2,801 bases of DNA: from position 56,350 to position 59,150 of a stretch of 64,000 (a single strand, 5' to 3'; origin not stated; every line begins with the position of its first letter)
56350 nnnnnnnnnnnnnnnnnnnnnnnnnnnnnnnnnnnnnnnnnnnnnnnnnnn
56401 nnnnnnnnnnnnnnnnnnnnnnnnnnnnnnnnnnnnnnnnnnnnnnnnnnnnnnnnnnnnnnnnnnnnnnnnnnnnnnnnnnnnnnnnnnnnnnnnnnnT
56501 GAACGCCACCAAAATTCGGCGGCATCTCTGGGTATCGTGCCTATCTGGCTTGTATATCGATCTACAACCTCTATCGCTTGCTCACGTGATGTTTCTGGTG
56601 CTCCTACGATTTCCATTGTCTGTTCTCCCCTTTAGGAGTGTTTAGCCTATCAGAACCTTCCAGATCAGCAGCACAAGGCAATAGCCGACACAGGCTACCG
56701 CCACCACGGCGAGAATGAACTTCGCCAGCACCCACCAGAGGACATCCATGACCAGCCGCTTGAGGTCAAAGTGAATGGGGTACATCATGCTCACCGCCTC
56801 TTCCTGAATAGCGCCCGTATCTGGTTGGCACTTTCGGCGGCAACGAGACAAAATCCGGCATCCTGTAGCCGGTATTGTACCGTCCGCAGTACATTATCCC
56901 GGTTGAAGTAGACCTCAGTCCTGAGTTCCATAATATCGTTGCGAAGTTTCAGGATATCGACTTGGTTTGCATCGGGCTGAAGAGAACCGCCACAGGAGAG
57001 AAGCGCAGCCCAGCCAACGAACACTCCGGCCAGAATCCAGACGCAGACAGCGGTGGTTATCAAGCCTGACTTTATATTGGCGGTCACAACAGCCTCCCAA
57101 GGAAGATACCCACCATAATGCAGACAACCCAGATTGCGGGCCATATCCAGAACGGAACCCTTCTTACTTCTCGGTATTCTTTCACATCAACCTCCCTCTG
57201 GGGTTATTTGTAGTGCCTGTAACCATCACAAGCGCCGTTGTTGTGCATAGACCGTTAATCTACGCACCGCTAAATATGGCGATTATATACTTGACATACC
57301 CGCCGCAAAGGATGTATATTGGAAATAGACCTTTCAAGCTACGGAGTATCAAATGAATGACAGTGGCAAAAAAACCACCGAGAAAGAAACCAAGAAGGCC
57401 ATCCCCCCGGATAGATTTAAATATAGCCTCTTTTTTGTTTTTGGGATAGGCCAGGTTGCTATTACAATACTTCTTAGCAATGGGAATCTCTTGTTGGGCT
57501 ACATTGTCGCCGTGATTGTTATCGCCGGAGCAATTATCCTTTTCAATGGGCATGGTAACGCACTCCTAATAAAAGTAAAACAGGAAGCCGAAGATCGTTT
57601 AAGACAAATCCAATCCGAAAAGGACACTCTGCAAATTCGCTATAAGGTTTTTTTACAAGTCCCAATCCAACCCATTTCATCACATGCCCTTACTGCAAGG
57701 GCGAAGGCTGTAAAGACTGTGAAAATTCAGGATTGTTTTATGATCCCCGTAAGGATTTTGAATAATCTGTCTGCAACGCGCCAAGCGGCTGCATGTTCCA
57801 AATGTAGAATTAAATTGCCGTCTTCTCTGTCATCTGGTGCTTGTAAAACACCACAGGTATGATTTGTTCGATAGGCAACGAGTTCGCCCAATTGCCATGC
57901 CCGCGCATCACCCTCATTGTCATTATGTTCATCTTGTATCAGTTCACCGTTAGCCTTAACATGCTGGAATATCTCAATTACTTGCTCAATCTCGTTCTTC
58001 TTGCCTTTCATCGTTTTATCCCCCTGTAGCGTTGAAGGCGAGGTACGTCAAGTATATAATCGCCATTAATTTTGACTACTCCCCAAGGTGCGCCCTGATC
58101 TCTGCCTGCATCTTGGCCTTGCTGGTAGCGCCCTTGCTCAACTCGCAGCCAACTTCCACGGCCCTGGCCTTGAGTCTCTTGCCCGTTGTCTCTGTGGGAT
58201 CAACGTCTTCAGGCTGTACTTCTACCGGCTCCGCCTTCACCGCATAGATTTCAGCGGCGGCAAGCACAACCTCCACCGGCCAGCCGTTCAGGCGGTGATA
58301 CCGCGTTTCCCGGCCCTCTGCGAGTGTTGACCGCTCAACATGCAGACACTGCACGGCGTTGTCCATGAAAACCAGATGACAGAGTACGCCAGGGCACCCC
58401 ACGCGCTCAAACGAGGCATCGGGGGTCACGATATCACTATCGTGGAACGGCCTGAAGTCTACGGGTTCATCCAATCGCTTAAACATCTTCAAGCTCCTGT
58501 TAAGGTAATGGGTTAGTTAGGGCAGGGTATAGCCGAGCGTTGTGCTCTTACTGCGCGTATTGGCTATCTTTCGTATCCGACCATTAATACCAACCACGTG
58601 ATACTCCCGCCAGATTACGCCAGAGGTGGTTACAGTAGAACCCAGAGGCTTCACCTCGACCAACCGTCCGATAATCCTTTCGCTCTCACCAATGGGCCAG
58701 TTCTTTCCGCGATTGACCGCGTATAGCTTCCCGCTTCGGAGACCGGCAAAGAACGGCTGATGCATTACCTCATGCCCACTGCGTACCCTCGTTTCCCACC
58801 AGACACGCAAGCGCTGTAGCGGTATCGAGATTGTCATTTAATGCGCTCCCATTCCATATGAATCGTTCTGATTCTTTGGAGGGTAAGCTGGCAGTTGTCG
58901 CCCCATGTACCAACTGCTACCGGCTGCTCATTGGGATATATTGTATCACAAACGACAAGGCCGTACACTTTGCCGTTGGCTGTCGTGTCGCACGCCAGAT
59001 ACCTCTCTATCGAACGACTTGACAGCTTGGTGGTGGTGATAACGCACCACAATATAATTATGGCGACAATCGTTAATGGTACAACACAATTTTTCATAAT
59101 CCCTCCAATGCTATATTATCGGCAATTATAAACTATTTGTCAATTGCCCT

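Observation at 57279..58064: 786-bp MITE-like derivative with 27-bp terminal inverted repeats, carrying a truncated passenger gene copy and its own promoter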

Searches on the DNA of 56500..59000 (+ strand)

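Call 7: search_dna_similar(query=window:56500-59000:+, collection=phages, mode=distant)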
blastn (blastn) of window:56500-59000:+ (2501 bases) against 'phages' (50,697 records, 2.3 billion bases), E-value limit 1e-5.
No match.
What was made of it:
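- Tried and rejected: The GenBank phage collection has no nucleotide match to 56500-59000 (call 7).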

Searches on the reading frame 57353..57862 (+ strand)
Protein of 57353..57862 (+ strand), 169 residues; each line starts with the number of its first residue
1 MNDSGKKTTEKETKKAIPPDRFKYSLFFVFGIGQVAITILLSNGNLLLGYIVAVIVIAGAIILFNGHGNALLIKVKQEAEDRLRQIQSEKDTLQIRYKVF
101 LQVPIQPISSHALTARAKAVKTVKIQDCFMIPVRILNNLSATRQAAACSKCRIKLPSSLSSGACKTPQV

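Call 10: search_protein_families(library=pfam, proteins=[window:57353-57862:+], max_evalue=0.1)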
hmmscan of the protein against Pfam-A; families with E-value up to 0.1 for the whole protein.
window:57353-57862:+ (169 aa): 0 families

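Call 11: search_protein_families(library=phrogs, proteins=[window:57353-57862:+], max_evalue=0.01)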
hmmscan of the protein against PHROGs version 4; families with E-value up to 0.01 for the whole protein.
window:57353-57862:+ (169 aa): 0 families

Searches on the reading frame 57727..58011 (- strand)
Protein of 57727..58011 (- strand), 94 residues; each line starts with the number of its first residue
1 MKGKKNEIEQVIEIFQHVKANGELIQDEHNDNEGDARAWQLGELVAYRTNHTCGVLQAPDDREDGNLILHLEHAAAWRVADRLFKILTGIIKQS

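Call 10: search_protein_families(library=pfam, proteins=[window:57727-58011:-], max_evalue=0.1)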
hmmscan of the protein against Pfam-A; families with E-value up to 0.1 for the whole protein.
window:57727-58011:- (94 aa): 0 families

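Call 11: search_protein_families(library=phrogs, proteins=[window:57727-58011:-], max_evalue=0.01)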
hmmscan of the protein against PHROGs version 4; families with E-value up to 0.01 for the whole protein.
window:57727-58011:- (94 aa): 0 families

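Call 13: find_encoding_contigs(protein=window:57727-58011:-, flank=10000, max_places=10)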
Protein window:57727-58011:- (94 aa): 1 contig read that carries it; 1 place shown.
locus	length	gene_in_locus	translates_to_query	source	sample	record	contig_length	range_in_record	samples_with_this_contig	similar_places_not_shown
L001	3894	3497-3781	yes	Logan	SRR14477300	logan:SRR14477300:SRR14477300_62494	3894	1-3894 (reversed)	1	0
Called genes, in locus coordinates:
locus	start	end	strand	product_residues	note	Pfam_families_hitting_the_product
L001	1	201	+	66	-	?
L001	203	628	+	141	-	-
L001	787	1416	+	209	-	PF03592:Terminase_2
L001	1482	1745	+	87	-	-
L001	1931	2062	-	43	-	-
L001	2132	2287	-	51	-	-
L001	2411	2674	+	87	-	-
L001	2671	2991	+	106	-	-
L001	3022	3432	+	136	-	-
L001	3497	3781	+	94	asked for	-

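Call 33: find_homologous_proteins(query=window:57727-58011:-)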
Query window:57727-58011:- (94 aa): 2 proteins with E <= 0.001 among 2 candidates.
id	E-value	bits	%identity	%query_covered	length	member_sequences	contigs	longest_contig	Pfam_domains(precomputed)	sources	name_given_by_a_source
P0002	1.0e-56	206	100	100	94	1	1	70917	-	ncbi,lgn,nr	ncbi:MAG: hypothetical protein KOO63_05695 [Bacteroidales bacterium]|nr:hypothetical protein [Candid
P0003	2.9e-42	160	83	93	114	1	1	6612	-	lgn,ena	-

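Call 35: find_encoding_contigs(protein=P0003, flank=10000)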
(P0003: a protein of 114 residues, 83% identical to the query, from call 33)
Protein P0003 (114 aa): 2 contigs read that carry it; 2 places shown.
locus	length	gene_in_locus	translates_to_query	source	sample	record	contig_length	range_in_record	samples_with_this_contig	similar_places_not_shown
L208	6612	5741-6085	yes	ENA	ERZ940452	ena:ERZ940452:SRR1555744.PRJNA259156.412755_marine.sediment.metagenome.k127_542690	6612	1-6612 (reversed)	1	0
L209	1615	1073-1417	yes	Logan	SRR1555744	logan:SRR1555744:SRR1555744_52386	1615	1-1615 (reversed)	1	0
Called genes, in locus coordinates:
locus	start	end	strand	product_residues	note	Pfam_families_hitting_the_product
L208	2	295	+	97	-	?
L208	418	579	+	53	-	-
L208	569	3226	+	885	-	PF05203:Hom_end_hint (faint), PF14528:LAGLIDADG_3 (weak)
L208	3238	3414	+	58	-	-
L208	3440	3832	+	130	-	-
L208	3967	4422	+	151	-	-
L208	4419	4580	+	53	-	-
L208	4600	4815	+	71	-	-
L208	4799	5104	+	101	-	PF13223:DUF4031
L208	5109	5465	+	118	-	-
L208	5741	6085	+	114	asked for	-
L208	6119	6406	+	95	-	-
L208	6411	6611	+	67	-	?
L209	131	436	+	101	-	PF13223:DUF4031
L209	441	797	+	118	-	-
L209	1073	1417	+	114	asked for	-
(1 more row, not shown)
